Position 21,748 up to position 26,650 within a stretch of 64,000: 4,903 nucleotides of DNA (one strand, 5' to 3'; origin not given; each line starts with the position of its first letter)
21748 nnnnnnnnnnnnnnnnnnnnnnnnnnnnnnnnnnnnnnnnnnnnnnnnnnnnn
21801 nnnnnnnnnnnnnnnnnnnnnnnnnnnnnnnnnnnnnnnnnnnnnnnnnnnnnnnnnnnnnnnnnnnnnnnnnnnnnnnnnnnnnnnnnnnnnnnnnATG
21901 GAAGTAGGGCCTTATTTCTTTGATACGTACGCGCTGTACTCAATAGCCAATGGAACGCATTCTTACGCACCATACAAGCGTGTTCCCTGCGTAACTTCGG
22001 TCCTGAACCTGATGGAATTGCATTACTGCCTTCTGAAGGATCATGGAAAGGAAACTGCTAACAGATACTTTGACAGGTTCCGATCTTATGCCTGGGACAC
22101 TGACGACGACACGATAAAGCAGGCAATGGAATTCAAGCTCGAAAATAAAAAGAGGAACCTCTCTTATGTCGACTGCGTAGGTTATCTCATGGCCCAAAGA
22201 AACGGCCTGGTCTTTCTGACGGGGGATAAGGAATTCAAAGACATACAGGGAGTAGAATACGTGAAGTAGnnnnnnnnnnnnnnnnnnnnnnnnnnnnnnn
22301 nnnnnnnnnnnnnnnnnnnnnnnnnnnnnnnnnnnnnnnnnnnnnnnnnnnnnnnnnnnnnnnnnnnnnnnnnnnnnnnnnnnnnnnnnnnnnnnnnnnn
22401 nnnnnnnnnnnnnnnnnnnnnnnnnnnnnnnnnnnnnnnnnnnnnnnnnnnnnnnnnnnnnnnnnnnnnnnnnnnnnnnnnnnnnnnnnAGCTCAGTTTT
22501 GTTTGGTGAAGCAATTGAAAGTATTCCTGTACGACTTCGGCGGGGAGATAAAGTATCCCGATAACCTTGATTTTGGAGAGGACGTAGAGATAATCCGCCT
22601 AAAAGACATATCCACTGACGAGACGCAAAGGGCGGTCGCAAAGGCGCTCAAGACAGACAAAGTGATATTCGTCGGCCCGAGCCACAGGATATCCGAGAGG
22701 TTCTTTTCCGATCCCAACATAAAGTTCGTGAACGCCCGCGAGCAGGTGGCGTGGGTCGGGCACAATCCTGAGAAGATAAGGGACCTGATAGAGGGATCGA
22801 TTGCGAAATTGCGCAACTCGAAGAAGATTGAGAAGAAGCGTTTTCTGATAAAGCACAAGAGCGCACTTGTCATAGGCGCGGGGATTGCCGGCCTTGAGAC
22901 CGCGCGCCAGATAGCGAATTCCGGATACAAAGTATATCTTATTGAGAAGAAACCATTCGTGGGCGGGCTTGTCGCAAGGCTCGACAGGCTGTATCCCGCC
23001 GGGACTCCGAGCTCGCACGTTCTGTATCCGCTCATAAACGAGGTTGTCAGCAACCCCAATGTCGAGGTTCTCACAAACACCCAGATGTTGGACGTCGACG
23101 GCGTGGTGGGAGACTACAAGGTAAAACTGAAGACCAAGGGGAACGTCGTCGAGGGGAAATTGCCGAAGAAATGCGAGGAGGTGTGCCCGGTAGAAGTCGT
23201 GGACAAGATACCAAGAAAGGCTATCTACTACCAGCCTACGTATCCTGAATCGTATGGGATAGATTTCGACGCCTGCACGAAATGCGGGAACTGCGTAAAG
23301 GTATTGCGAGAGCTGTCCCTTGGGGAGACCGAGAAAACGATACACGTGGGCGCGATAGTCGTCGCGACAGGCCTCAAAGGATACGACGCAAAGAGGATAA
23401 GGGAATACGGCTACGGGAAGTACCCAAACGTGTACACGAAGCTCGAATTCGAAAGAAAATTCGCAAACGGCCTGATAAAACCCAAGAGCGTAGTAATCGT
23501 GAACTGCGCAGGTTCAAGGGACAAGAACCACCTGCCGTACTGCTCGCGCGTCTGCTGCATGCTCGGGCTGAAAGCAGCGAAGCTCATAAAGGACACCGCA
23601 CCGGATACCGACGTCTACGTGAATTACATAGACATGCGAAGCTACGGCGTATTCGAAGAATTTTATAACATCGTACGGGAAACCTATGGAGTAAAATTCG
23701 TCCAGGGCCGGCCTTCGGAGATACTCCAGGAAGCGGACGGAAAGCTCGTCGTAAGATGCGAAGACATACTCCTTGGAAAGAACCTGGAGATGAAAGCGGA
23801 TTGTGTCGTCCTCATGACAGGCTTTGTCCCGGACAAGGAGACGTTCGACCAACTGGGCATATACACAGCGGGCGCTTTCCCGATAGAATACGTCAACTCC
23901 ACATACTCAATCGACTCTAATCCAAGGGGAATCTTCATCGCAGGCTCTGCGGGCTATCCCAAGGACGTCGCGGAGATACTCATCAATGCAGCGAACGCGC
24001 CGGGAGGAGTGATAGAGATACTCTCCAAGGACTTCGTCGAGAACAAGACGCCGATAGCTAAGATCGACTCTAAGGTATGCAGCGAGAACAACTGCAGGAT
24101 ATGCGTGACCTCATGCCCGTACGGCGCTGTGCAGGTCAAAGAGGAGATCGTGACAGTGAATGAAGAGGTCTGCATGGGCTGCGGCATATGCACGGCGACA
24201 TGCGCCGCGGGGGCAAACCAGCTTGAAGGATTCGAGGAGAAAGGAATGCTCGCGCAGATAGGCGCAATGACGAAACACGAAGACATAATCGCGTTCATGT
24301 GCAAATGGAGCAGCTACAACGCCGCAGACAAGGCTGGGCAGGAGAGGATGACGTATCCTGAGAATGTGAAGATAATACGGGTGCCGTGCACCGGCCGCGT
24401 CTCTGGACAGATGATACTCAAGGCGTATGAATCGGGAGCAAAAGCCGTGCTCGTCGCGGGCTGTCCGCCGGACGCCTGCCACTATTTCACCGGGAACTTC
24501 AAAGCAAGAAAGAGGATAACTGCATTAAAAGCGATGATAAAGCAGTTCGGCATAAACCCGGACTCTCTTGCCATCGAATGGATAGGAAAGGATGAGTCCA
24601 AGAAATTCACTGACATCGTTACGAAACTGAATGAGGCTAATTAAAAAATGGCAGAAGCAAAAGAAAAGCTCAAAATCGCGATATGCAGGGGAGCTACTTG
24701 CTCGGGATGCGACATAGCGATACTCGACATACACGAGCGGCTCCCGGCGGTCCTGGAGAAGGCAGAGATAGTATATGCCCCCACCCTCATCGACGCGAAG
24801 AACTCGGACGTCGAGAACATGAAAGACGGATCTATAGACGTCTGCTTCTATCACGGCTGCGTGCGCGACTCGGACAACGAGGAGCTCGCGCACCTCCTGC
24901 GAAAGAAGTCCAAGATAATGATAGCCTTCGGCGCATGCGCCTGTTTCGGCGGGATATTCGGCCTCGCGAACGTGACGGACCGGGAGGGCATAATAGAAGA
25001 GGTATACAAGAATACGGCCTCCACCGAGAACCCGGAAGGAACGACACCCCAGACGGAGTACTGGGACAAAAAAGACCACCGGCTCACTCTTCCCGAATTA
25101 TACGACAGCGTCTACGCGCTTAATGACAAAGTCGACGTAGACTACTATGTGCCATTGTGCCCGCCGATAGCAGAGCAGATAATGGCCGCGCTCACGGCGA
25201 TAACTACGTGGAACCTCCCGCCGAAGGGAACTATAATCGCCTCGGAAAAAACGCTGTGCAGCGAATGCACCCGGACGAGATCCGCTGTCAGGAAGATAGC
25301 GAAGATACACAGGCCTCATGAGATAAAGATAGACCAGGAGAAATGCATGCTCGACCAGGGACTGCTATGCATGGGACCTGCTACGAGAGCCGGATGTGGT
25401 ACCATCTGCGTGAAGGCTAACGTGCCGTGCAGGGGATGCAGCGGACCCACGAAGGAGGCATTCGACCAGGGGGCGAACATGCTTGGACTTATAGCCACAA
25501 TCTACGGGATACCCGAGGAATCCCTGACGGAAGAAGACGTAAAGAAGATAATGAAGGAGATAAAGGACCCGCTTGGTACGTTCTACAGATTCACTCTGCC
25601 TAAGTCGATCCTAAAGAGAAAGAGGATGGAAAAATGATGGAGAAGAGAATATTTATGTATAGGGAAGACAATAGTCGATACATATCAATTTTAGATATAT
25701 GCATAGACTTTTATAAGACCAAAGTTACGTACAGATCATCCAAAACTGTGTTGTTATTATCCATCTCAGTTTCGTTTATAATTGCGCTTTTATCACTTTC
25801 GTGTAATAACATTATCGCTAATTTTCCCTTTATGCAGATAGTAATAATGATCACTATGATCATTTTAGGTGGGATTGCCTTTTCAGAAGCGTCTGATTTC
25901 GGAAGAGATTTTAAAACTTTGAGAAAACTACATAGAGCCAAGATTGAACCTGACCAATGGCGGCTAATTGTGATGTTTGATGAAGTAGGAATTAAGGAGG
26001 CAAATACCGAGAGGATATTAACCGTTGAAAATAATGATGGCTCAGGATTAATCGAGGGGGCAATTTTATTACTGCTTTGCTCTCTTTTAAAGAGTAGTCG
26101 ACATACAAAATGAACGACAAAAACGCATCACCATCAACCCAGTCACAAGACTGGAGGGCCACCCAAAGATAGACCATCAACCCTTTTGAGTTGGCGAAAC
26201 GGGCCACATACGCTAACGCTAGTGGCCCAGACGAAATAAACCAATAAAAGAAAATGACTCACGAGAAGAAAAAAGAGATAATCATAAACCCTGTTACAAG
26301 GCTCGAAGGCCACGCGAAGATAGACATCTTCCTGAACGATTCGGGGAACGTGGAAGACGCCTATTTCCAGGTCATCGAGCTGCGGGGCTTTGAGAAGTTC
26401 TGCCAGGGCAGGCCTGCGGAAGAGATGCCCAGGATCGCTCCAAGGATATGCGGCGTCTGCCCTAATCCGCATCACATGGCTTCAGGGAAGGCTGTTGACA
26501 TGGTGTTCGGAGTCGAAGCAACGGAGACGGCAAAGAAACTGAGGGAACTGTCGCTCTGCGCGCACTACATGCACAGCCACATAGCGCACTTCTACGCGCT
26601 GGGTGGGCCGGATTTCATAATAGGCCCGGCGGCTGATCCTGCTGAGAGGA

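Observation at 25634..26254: AT-rich foreign ORF wedged between hydrogenase small and large subunit genes, flanked by a decayed duplicate of the mvhA 5' end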

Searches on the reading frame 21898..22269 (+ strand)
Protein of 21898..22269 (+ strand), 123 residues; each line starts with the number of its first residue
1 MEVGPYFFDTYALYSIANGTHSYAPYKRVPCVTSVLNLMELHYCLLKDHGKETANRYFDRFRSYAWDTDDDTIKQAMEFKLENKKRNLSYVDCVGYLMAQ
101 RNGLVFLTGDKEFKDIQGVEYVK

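Call 78: search_protein_families(library=pfam, proteins=[window:21898-22269:+], max_evalue=0.001)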
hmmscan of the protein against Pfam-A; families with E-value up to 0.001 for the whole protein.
window:21898-22269:+ (123 aa): 1 family
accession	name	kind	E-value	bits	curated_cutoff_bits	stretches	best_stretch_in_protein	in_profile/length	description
PF01850.27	PIN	-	1.1e-06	29.7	23.6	1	7-117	2-118/120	PIN domain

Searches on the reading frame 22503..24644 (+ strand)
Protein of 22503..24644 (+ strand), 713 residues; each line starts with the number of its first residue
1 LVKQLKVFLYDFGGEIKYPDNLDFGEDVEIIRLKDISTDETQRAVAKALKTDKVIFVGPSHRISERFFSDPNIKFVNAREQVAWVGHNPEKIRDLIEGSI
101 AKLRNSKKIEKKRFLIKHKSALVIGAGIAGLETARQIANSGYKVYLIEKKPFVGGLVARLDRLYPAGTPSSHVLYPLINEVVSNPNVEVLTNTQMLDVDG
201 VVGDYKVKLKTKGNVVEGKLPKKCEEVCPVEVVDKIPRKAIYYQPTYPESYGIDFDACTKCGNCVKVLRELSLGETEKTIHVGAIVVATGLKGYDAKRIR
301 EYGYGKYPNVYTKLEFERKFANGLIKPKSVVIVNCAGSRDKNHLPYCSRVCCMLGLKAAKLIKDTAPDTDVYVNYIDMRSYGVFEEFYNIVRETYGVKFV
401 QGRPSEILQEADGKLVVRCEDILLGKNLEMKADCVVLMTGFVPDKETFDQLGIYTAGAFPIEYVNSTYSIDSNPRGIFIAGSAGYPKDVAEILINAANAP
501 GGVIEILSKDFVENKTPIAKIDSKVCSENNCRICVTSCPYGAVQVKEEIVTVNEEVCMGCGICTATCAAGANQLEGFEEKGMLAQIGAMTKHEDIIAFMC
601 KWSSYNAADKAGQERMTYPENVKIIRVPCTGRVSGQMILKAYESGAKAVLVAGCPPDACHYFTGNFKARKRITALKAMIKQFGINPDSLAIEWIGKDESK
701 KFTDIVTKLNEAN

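Call 4: search_protein_families(library=pfam, proteins=[window:22503-24644:+], max_evalue=0.01)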
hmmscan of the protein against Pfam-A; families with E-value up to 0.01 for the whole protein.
window:22503-24644:+ (713 aa): 20 families
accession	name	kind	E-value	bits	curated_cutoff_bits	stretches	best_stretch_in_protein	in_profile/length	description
PF02662.21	FlpD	-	1e-41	142.2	22.3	1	595-711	1-117/123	Methyl-viologen-reducing hydrogenase, delta subunit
PF07992.20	Pyr_redox_2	-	8.7e-13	48.8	26.1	1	104-213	128-224/291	Pyridine nucleotide-disulphide oxidoreductase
PF12838.12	Fer4_7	-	4.4e-09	37.1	27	2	530-571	4-52/52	4Fe-4S dicluster domain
PF13187.11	Fer4_9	-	1.2e-08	35.3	27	2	530-570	4-50/52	4Fe-4S dicluster domain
PF00037.32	Fer4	-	1.6e-08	34.5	21.1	0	253-267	3-17/24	4Fe-4S binding domain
PF13450.12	NAD_binding_8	-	5.2e-07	30.3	21.9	1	123-159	1-37/68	NAD(P)-binding Rossmann-like domain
PF12831.13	FAD_oxidored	-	2.6e-06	27.4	27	1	122-157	3-38/416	FAD dependent oxidoreductase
PF01266.30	DAO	-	3.4e-06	27.3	27.9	1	122-154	3-35/353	FAD dependent oxidoreductase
PF12797.12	Fer4_2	-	5.8e-06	26.4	24.5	1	549-569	2-22/22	4Fe-4S binding domain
PF01134.28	GIDA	-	2e-05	24.2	22.1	1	122-150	3-31/391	Glucose inhibited division protein A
PF13237.11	Fer4_10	-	4.1e-05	23.9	25.5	1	520-567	3-52/53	4Fe-4S dicluster domain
PF03486.20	HI0933_like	-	6e-05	23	50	1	121-154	3-36/244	HI0933-like protein Rossmann domain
PF00890.30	FAD_binding_2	-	8e-05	22.4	20.4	1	121-155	2-36/414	FAD binding domain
PF00070.33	Pyr_redox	-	0.00013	22.8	22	1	121-151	2-32/82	Pyridine nucleotide-disulphide oxidoreductase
PF12837.12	Fer4_6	-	0.00039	20.7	25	0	521-542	4-23/24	4Fe-4S binding domain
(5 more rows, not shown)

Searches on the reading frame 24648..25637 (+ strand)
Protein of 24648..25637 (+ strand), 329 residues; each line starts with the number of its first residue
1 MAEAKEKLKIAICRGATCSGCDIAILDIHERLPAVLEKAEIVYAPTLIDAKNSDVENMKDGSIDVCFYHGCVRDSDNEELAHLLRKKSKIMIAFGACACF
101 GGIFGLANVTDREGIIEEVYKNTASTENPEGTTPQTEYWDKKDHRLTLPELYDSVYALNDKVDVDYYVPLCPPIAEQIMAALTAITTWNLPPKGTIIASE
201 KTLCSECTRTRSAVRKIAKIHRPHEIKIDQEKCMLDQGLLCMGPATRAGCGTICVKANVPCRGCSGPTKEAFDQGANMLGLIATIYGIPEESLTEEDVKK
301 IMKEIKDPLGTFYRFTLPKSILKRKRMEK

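Call 4: search_protein_families(library=pfam, proteins=[window:24648-25637:+], max_evalue=0.01)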
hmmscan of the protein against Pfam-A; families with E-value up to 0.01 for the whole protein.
window:24648-25637:+ (329 aa): 1 family
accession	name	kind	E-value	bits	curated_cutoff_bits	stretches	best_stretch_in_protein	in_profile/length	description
PF01058.29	Oxidored_q6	-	2.5e-24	85.9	27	1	18-184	1-127/128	NADH ubiquinone oxidoreductase, 20 Kd subunit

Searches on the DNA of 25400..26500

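Call 63: search_rna_families(source=window, start=25400, end=26500, threshold=evalue, max_evalue=1)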
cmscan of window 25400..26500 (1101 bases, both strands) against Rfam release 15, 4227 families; matches with E-value up to 1: 0.
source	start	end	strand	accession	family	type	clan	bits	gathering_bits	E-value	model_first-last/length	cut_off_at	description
